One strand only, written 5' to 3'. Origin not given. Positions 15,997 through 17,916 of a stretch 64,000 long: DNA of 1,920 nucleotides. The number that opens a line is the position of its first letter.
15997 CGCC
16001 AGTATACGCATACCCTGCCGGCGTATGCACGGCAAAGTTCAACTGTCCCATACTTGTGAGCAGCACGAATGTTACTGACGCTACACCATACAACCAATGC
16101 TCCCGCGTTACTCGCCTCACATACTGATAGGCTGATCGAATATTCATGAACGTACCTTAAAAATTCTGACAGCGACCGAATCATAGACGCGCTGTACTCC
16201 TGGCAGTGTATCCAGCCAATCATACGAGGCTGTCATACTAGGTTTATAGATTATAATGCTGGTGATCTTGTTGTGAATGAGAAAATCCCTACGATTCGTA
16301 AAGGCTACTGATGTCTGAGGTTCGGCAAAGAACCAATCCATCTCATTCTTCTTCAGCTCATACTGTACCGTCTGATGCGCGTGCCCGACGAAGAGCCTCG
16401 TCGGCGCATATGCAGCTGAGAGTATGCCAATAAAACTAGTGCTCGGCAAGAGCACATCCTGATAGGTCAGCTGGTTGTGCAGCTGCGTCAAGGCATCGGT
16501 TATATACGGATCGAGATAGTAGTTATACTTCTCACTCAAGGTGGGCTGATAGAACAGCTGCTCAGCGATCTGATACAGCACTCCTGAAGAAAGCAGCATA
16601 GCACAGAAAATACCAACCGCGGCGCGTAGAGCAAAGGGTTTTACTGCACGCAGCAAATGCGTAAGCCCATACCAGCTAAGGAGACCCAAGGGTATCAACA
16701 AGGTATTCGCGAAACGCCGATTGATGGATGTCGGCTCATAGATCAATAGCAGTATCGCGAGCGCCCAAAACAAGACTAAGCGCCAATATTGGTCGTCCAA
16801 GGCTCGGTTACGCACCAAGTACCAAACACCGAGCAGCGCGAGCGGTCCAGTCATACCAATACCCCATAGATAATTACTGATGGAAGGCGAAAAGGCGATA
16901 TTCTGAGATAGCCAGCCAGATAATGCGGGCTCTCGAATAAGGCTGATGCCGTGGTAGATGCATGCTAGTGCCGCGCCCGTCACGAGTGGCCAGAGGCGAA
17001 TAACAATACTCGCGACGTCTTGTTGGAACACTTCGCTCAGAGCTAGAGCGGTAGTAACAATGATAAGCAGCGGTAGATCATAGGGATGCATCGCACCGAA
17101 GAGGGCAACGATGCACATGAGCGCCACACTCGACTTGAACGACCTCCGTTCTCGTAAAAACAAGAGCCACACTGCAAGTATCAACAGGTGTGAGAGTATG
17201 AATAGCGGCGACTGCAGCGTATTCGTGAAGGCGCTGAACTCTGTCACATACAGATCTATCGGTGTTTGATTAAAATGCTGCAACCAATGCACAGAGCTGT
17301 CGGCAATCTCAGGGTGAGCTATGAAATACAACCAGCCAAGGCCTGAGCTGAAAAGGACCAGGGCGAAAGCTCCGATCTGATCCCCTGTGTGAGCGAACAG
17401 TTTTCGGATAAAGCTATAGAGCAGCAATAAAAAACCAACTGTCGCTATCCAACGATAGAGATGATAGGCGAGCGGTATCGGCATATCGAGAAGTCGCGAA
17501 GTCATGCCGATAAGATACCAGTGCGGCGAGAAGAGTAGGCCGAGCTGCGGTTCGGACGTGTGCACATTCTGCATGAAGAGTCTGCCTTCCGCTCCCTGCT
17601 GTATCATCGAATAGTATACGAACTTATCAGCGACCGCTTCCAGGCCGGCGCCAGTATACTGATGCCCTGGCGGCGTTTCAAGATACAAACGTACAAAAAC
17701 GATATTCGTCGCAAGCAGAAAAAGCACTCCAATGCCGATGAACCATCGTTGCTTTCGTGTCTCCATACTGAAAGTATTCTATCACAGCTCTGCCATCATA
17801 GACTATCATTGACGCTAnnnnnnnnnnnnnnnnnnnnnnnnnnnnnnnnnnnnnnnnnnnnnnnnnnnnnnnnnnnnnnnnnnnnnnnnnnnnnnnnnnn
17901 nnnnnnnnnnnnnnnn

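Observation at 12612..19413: Four consecutive large polytopic GT-C-like membrane proteins, including a tandem paralog pair with 4-nt overlap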

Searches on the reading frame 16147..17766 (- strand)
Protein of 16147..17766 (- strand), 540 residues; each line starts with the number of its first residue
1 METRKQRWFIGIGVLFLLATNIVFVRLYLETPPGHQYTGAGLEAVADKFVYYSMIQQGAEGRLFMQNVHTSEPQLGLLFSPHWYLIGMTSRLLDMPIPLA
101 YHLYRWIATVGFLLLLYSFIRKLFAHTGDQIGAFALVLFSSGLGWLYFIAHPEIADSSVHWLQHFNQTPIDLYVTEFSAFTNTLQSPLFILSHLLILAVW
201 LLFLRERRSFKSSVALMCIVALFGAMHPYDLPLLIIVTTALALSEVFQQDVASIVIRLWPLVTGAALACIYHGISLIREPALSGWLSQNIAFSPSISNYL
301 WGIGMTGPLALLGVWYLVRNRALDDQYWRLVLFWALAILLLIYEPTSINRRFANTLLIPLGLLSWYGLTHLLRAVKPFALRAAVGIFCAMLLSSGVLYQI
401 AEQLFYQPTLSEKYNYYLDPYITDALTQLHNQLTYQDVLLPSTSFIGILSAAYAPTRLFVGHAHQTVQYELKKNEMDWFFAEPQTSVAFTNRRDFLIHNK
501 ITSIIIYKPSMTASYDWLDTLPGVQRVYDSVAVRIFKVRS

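Call 3: search_protein_families(library=pfam, proteins=[window:16147-17766:-], max_evalue=1)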
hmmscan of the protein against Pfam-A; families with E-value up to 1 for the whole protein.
window:16147-17766:- (540 aa): 0 families

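Call 4: search_protein_families(library=ncbifam, proteins=[window:16147-17766:-], max_evalue=1)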
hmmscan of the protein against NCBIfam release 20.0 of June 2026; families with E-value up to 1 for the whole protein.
window:16147-17766:- (540 aa): 1 family
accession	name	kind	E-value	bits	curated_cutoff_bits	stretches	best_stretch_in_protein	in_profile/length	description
NF040685.1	conju_mem_TcpD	equivalog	0.14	12.3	100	1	229-271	56-96/114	conjugal transfer membrane protein TcpD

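Call 9: search_solved_structures(query=window:16147-17766:-, max_evalue=10)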
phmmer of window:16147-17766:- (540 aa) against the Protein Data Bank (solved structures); distinct sequences matched with E-value up to 10: 3.
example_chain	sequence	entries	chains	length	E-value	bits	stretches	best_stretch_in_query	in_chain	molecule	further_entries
8y8x_A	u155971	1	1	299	0.075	15.1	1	308-400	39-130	Glycerol uptake facilitator protein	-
8y8w_A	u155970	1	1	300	0.078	15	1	308-400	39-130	Glycerol uptake facilitator protein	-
1fx8_A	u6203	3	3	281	0.11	14.5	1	324-400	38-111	GLYCEROL UPTAKE FACILITATOR PROTEIN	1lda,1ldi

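Call 14: find_homologous_proteins(query=window:16147-17766:-, max_evalue=0.001)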
Query window:16147-17766:- (540 aa): 21 proteins with E <= 0.001 among 8000 candidates.
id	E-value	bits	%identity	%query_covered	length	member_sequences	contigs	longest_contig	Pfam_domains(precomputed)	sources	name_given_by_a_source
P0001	0.0e+0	1214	100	100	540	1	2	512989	-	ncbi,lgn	-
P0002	6.5e-245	832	68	96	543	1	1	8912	-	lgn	-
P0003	1.2e-241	821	66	100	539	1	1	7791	-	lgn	-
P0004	6.5e-210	717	59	100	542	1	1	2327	-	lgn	-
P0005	3.8e-138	480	44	100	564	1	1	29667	-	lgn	-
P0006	3.6e-128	447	44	95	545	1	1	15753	-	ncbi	-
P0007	7.1e-128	446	44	95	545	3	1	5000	-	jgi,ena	-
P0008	2.2e-123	431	41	99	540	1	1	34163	-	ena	-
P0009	3.6e-116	407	40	99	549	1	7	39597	-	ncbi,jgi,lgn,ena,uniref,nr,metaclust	ncbi:MAG: hypothetical protein A3B30_02035 [Candidatus Komeilibacteria bacterium RIFCSPLOWO2_01_FULL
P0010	8.5e-96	340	39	97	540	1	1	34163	-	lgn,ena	-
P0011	5.3e-90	321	36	98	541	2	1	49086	-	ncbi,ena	-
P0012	6.3e-80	288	34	98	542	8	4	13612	-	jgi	jgi:hypothetical protein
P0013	3.4e-47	180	30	86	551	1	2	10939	-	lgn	-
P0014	1.3e-18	85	26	99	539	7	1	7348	-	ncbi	ncbi:MAG: hypothetical protein WCO51_07540 [bacterium]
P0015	1.6e-18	85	22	99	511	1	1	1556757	-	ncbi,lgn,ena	-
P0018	1.2e-14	72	25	92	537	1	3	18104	-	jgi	jgi:hypothetical protein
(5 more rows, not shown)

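Call 22: search_solved_structures(query=A1, max_evalue=10)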
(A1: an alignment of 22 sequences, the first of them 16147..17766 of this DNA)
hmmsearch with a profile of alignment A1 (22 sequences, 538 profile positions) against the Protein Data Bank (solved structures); distinct sequences matched with E-value up to 10: 2.
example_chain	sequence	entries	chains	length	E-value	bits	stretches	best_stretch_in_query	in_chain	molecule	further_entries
3vu0_A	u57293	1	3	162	0.079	14.6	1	422-521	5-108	Putative uncharacterized protein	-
3dc6_A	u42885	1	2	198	0.66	11.6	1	128-166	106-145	Superoxide dismutase [Mn] 1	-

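Call 31: search_protein_representatives(alignment_id=A1)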
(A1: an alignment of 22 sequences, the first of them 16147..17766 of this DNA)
Query: 22 sequences, 538 profile positions. Proteins with E-value up to 0.001 (for the whole library): 8728; up to 1e-10: 6625; up to 1e-30: 4059. The best 150 are listed.
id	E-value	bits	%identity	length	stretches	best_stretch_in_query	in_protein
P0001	9.6e-214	727.2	-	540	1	4-537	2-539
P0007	4.7e-210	715.1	-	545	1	3-535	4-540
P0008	1.6e-195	667.1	-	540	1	3-536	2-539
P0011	2.8e-193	659.7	-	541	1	2-536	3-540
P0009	1.8e-188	643.9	-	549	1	5-537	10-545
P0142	5.1e-174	596.1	-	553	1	9-537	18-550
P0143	1.8e-168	577.8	-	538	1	1-537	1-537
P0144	1.4e-159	548.5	-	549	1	4-537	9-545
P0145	7.3e-159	546.1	-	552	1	7-537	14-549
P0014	6.0e-155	533.2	-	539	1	4-537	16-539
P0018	5.1e-150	516.9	-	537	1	3-537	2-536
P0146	1.8e-144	498.6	-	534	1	7-537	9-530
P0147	3.0e-141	488.0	-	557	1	4-537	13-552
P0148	1.8e-137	475.5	-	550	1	5-537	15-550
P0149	4.8e-137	474.1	-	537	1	3-536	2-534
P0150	6.7e-135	467.0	-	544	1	4-536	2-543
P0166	5.4e-125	434.3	-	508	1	10-536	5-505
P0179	1.7e-122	426.1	-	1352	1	4-537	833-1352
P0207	4.6e-119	414.8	-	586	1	5-536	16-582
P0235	1.1e-116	406.9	-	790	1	9-537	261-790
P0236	1.2e-116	406.8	-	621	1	6-536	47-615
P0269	5.4e-115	401.3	-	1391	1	6-537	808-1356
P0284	6.1e-114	397.9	-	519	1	3-536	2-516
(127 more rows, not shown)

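Call 32: search_protein_families(library=pfam, proteins=[P0179, P0269, P0235, P0236, P0014, P0018, P0015, P0146, P0166, P0284], max_evalue=0.1)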
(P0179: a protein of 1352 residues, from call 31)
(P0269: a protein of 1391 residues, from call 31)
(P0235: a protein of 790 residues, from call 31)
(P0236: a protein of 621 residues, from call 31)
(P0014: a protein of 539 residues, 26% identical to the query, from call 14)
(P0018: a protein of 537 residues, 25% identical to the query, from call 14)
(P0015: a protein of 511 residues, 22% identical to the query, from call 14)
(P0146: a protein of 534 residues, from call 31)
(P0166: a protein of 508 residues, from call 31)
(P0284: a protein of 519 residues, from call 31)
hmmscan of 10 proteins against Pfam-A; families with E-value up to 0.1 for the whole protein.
P0179 (1352 aa): 1 family
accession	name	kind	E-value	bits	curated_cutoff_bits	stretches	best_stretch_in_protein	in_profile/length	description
PF09586.16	YfhO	-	2.4e-06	26.7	28.5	1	703-778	759-835/835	Bacterial membrane protein YfhO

P0269 (1391 aa): 1 family
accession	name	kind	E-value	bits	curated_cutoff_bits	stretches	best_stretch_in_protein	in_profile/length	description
PF09586.16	YfhO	-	2.8e-13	49.6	28.5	1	663-722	776-835/835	Bacterial membrane protein YfhO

P0235 (790 aa): 4 families
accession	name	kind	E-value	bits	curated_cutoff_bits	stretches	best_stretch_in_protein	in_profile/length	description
PF00535.33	Glycos_transf_2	-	7.8e-25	88.2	23.3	1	11-177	2-167/168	Glycosyl transferase family 2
PF14126.11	DUF4293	-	6.5e-05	23.6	27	1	542-627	53-136/153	Domain of unknown function (DUF4293)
PF13641.12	Glyco_tranf_2_3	-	0.026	15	27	1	9-122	3-116/230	Glycosyltransferase like family 2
PF18935.5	DUF5683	-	0.065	13.7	26.7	0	478-508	27-57/151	Family of unknown function (DUF5683)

P0236 (621 aa): 0 families

P0014 (539 aa): 1 family
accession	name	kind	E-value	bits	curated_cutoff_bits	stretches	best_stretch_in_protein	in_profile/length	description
PF14897.12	EpsG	-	0.057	13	30.1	0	51-134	15-89/326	EpsG family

P0018 (537 aa): 0 families

P0015 (511 aa): 0 families

P0146 (534 aa): 0 families

P0166 (508 aa): 0 families

P0284 (519 aa): 0 families

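Call 33: predict_structure(alignment_id=A1)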
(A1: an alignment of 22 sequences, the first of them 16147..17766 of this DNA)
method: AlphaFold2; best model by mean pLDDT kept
length: 540 residues; sequences in the alignment: 22
mean_pLDDT: 91.6   pTM: 0.90
mean pLDDT of the five models: 91.6, 91.4, 91.1, 90.9, 90.1
residues with pLDDT >= 90: 414; 70-90: 107; 50-70: 19; < 50: 0
segments of 3 or more residues with pLDDT < 50: none
pLDDT, mean of each block of 10 residues (from residue 1): 81 96 94 94 89 97 95 91 97 96 96 97 95 96 88 72 76 86 92 96 90 96 92 94 89 91 96 91 80 79 94 97 96 94 70 88 97 94 94 92 88 92 97 96 94 96 91 95 90 95 96 91 95 93
secondary structure, 60 per line:
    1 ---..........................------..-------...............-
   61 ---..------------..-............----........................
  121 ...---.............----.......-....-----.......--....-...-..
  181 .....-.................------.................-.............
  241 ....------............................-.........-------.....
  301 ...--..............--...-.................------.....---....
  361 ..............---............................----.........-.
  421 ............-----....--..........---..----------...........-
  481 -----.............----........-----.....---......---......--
elements in order: H4-29 H45-59 H81-92 H97-123 H127-139 H144-150 H152-155 H161-167 H170-173 H179-185 H187-203 H210-226 H228-244 H251-278 H280-288 H296-303 H306-319 H326-342 H349-353 H357-374 H378-405 H410-416 H420-432 E438-441 H444-453 H469-479 H486-498 E503-507 H516-520 E524-529 E533-538

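Call 36: fold_search(model_id=the predicted structure, library=pdb)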
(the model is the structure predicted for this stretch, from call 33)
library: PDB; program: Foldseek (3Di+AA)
matches with E <= 10: 293; with E <= 0.001: 16
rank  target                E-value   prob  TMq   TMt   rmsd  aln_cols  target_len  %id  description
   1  8if8_C                1.3e-08  1.00  0.56  0.52   8.1       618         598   15  Arabinosyltransferase AftA (released 2023-05-31)
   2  8agb_A                3.4e-08  1.00  0.53  0.46  11.8       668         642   10  Structure of yeast oligosaccharylransferase complex with lipid-linked oligosaccharide bound (released 2022-12-07)
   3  6ezn_F                3.9e-08  1.00  0.54  0.46  11.8       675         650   11  Cryo-EM structure of the yeast oligosaccharyltransferase (OST) complex (released 2018-01-17)
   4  9n9j_I                6.0e-08  1.00  0.46  0.38  11.3       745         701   11  Structure of a GRP94 folding intermediate engaged with a CCDC134- and FKBP11-bound secretory translocon (released 2025-11-19)
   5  6s7o_A                1.4e-07  1.00  0.58  0.50   9.0       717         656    9  Cryo-EM structure of human oligosaccharyltransferase complex OST-A (released 2019-12-18)
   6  8b6l_I                2.5e-07  1.00  0.55  0.46  10.5       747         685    8  Subtomogram average of the human Sec61-TRAP-OSTA-translocon (released 2022-12-07)
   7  7zlh_A                3.8e-07  1.00  0.46  0.40  11.1       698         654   11  Cryo-EM structure of C-mannosyltransferase CeDPY19, in apo state, bound to CMT2-Fab and anti-Fab nanobody (released 2023-01-11)
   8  7zli_A                7.0e-07  1.00  0.46  0.39  11.4       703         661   11  Cryo-EM structure of C-mannosyltransferase CeDPY19, in complex with Dol25-P-Man and bound to CMT2-Fab and anti-Fab nan (released 2023-01-11)
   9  7zlg_A                8.7e-07  1.00  0.47  0.40  10.9       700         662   10  Cryo-EM structure of C-mannosyltransferase CeDPY19, in complex with acceptor peptide and bound to CMT2-Fab and anti-Fa (released 2023-01-11)
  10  6s7t_A                1.1e-06  1.00  0.48  0.39  12.3       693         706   11  Cryo-EM structure of human oligosaccharyltransferase complex OST-B (released 2019-12-18)
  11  8agc_A                2.0e-06  1.00  0.56  0.45  11.0       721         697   10  Structure of yeast oligosaccharylransferase complex with lipid-linked oligosaccharide and non-acceptor peptide bound (released 2022-12-07)
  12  3rce_A                2.1e-06  1.00  0.57  0.47  10.0       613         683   13  Bacterial oligosaccharyltransferase PglB (released 2011-06-15)
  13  3wak                  2.7e-06  1.00  0.51  0.35  11.2       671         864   13  Crystal structure of the Archaeoglobus fulgidus oligosaccharyltransferase (O29867_ARCFU) in the apo form (released 2013-10-30)
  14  6gxc_A                5.4e-06  1.00  0.55  0.44   8.7       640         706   12  Bacterial oligosaccharyltransferase PglB in complex with an inhibitory peptide and a reactive lipid-linked oligosaccha (released 2018-11-14)
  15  5ogl_A                9.9e-06  1.00  0.55  0.44   8.7       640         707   13  Structure of bacterial oligosaccharyltransferase PglB in complex with an acceptor peptide and an lipid-linked oligosac (released 2017-10-25)
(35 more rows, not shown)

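Call 40: find_encoding_contigs(protein=P0009, flank=10000, max_places=3)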
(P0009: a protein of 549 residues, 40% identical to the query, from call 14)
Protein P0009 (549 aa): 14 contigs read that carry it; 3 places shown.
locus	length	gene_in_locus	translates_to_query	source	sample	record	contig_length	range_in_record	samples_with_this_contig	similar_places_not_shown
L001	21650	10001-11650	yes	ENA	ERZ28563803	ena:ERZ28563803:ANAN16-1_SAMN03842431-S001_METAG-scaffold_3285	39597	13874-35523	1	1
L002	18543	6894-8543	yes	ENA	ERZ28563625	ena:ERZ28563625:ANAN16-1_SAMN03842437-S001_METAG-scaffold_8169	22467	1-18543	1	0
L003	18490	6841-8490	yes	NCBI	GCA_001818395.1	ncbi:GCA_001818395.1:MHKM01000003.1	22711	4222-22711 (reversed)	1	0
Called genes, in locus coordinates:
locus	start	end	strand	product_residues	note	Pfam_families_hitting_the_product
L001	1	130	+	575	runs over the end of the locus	PF02142:MGS, PF01808:AICARFT_IMPCHas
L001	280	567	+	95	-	-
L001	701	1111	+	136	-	PF00436:SSB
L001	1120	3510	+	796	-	PF00932:LTD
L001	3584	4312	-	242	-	-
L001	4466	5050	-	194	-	-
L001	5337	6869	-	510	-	PF00117:GATase, PF07722:Peptidase_C26, PF02540:NAD_synthase (faint), PF00733:Asn_synthase (weak), PF06508:QueC (weak), PF00958:GMP_synt_C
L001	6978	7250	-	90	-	-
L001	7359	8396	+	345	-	PF10432:bact-PGI_C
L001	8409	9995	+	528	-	-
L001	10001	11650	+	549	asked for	-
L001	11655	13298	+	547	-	-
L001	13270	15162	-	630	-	PF09852:DUF2079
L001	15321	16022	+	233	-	-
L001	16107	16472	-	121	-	PF04956:TrbC (weak), PF18895:T4SS_pilin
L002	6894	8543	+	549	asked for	-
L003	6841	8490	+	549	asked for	-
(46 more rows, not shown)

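Call 41: find_encoding_contigs(protein=P0015, flank=8000, max_places=1)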
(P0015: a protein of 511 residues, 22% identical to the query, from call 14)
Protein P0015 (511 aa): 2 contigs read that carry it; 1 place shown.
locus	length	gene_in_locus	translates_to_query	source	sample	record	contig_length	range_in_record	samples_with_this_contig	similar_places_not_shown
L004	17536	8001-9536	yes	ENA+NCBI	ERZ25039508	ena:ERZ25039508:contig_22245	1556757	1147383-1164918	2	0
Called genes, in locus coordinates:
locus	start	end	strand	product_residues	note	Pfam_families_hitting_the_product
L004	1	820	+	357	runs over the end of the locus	PF03734:YkuD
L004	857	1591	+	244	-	PF02683:DsbD_TM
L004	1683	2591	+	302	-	PF09858:DUF2085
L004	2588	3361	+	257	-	PF02578:Cu-oxidase_4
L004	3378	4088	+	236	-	PF01168:Ala_racemase_N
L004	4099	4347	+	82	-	PF02325:CCB3_YggT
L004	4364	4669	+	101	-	-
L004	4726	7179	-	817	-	PF13401:AAA_22 (faint), PF13646:HEAT_2 (weak)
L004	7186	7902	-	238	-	PF24481:CT398_CC, PF02591:Zn_ribbon_9 (weak)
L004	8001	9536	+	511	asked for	-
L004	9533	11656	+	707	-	PF09586:YfhO (weak)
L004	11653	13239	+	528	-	-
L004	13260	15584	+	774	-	PF09586:YfhO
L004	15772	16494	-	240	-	PF01411:tRNA-synt_2c, PF07973:tRNA_SAD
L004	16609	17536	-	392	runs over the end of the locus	PF00155:Aminotran_1_2, PF01212:Beta_elim_lyase (faint)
